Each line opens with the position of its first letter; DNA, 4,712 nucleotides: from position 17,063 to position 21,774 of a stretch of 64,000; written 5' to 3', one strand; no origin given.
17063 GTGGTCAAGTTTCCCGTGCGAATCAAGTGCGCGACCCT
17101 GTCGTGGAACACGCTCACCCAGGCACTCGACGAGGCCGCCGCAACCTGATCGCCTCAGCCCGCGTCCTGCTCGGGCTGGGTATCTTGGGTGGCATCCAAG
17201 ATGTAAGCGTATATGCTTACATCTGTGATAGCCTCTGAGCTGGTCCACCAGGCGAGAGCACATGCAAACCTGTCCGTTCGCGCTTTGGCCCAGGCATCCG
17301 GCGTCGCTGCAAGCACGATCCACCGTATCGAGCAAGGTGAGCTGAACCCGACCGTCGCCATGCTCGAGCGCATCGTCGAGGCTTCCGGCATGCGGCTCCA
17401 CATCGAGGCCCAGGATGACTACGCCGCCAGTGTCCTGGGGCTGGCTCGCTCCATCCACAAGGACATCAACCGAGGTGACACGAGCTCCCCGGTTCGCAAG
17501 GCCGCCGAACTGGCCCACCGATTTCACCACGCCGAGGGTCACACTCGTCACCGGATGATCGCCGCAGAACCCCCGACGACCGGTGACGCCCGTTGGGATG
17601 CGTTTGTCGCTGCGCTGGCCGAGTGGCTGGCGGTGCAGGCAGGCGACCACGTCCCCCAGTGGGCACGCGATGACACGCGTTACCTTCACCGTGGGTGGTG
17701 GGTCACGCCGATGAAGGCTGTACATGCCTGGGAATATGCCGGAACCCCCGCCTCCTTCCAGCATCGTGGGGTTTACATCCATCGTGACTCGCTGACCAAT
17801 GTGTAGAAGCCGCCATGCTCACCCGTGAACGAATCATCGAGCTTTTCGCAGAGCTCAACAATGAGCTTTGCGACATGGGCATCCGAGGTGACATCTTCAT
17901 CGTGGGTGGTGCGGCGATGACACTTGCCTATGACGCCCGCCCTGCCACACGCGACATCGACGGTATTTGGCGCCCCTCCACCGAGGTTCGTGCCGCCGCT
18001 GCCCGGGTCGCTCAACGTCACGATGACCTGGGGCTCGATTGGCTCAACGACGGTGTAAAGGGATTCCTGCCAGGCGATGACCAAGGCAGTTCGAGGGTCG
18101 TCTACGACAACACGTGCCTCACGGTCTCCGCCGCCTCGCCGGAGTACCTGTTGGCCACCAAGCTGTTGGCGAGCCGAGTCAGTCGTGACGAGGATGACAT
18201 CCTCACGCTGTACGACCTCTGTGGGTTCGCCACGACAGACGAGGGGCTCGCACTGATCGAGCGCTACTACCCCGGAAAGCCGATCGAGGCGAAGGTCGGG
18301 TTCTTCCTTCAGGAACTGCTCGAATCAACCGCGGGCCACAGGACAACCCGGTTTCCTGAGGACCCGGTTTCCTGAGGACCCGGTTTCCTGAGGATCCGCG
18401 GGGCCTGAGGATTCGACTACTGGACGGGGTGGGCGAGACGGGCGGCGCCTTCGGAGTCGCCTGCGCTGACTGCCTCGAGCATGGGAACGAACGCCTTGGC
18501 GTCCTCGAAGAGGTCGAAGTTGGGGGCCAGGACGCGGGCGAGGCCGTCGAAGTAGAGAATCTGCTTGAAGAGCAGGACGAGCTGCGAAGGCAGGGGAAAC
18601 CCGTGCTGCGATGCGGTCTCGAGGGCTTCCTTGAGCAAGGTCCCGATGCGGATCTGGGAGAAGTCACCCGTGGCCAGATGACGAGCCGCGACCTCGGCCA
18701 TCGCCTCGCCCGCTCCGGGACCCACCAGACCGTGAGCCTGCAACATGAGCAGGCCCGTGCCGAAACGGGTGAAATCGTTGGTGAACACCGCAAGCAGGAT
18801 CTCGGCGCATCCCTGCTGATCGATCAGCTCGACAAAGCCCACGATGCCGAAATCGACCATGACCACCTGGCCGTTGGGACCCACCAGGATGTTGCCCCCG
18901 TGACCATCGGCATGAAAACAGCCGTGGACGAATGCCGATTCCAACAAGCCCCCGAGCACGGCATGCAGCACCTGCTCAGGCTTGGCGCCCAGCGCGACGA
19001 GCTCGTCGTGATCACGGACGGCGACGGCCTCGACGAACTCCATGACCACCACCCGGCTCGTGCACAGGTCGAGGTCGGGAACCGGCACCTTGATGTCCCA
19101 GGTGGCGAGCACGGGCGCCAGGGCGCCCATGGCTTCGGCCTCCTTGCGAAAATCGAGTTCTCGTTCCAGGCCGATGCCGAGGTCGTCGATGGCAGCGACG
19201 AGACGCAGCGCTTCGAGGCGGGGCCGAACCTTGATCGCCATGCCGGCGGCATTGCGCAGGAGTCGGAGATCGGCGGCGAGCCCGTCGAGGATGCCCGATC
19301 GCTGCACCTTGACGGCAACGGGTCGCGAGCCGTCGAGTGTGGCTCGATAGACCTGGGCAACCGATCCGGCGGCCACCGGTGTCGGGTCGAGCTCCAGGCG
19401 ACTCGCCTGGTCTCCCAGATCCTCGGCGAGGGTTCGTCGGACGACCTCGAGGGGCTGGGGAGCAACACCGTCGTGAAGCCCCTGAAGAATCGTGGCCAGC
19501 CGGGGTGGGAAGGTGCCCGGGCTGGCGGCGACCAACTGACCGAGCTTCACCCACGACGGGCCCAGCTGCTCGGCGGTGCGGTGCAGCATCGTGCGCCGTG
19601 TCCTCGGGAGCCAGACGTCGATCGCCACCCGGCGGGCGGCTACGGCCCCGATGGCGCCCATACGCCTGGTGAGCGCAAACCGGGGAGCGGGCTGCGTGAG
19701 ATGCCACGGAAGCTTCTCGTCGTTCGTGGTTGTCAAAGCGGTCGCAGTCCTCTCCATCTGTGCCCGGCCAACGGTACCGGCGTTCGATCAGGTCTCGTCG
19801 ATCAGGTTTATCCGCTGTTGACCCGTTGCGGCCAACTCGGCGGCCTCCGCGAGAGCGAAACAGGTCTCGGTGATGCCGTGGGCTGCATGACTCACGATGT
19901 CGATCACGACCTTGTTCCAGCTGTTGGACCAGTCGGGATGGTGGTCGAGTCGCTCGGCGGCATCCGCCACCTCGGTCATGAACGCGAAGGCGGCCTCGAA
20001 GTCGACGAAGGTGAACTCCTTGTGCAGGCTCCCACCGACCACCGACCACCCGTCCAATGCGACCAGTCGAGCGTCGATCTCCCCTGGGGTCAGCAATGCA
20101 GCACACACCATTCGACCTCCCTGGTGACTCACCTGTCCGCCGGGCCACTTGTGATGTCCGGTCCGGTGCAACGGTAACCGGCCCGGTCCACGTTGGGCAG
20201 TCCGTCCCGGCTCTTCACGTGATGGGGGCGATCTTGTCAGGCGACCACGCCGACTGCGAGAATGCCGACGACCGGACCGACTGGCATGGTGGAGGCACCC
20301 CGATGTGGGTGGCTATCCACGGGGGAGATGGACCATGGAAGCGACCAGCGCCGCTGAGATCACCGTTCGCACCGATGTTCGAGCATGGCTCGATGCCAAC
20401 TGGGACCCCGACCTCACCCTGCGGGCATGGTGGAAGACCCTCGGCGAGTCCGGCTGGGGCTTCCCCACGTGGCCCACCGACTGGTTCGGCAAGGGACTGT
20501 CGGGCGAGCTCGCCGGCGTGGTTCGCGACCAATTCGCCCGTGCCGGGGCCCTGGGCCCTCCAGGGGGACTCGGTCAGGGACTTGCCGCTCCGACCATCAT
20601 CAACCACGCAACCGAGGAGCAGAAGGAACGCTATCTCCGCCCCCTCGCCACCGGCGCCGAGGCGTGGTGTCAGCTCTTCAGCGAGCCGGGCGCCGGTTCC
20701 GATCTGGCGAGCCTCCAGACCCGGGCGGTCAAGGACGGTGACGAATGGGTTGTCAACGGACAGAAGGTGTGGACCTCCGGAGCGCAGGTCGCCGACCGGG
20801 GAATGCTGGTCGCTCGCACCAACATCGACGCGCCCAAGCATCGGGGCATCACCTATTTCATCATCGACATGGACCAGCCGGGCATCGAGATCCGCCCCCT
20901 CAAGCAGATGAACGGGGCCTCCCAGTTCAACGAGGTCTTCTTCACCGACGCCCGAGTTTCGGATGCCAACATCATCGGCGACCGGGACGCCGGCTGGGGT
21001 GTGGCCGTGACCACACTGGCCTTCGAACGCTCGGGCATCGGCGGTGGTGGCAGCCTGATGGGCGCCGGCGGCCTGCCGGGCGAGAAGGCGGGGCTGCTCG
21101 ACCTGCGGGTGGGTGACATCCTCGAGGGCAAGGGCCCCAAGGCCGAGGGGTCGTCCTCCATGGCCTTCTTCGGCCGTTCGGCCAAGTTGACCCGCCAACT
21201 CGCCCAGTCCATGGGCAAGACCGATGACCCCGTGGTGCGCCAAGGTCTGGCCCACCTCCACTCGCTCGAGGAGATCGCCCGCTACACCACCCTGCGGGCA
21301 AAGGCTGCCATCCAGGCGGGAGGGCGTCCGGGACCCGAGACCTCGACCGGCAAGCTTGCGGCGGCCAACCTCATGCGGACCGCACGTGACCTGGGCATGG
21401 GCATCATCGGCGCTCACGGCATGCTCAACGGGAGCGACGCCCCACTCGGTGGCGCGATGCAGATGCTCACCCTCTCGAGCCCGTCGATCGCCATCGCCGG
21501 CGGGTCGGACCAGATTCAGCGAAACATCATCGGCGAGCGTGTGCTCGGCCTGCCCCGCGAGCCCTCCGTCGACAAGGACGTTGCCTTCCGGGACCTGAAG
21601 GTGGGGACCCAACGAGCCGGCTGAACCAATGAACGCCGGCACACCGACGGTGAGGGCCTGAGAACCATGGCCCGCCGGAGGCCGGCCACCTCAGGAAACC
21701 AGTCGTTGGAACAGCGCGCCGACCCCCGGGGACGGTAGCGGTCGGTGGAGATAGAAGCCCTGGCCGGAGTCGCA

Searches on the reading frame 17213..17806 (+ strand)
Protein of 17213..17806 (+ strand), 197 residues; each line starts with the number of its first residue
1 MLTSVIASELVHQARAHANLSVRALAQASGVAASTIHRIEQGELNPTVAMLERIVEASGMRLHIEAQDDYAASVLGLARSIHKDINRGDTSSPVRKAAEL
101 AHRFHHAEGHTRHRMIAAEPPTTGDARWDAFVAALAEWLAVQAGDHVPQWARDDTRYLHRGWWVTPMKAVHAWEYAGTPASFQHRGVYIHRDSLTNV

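Call 54: search_protein_families(library=pfam, proteins=[window:17213-17806:+], max_evalue=0.01)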
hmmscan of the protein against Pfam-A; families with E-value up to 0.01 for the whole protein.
window:17213-17806:+ (197 aa): 4 families
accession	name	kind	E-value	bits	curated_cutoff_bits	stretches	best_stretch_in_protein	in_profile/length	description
PF13560.12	HTH_31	-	8.9e-11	42.4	27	1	10-59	5-55/64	Helix-turn-helix domain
PF01381.28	HTH_3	-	5.2e-09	36.5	23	1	12-57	2-47/55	Helix-turn-helix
PF12844.13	HTH_19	-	0.00051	20.3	30.2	1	10-57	3-50/64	Helix-turn-helix domain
PF13443.12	HTH_26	-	0.0049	17.5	22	1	16-59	7-51/63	Cro/C1-type HTH DNA-binding domain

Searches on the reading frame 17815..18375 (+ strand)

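Call 54: search_protein_families(library=pfam, proteins=[window:17815-18375:+], max_evalue=0.01)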
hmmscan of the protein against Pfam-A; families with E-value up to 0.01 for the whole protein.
window:17815-18375:+ (186 aa): 1 family
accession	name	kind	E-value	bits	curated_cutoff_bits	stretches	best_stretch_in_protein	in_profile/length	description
PF19502.5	DUF6036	-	3.5e-06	27.4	23.6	1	6-130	2-116/164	Nucleotidyltransferase of unknown function (DUF6036)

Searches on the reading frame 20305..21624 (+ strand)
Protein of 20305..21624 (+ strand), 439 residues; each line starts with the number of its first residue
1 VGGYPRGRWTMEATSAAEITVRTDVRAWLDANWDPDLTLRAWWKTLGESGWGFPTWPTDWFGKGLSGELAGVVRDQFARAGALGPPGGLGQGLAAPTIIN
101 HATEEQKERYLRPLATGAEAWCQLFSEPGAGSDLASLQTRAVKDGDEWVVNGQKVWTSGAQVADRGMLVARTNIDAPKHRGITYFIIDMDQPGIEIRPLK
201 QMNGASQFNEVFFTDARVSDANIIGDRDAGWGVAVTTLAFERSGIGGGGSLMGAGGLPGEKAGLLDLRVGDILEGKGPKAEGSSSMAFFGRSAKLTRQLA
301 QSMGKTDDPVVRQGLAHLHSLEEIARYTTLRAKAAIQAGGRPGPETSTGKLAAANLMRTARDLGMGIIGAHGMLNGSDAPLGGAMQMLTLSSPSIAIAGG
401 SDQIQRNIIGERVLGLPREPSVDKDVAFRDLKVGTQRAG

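Call 69: search_protein_families(library=pfam, proteins=[window:20305-21624:+], max_evalue=0.00001)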
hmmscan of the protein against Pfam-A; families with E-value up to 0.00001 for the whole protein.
window:20305-21624:+ (439 aa): 3 families
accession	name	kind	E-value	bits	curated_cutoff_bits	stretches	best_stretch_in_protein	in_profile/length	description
PF02770.24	Acyl-CoA_dh_M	-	1.9e-21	76.4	33.3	1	122-215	1-96/97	Acyl-CoA dehydrogenase, middle domain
PF00441.29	Acyl-CoA_dh_1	-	6e-16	59.4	22.4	1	290-414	31-150/150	Acyl-CoA dehydrogenase, C-terminal domain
PF02771.21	Acyl-CoA_dh_N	-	1e-11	45.7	22.9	1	26-117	24-112/113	Acyl-CoA dehydrogenase, N-terminal domain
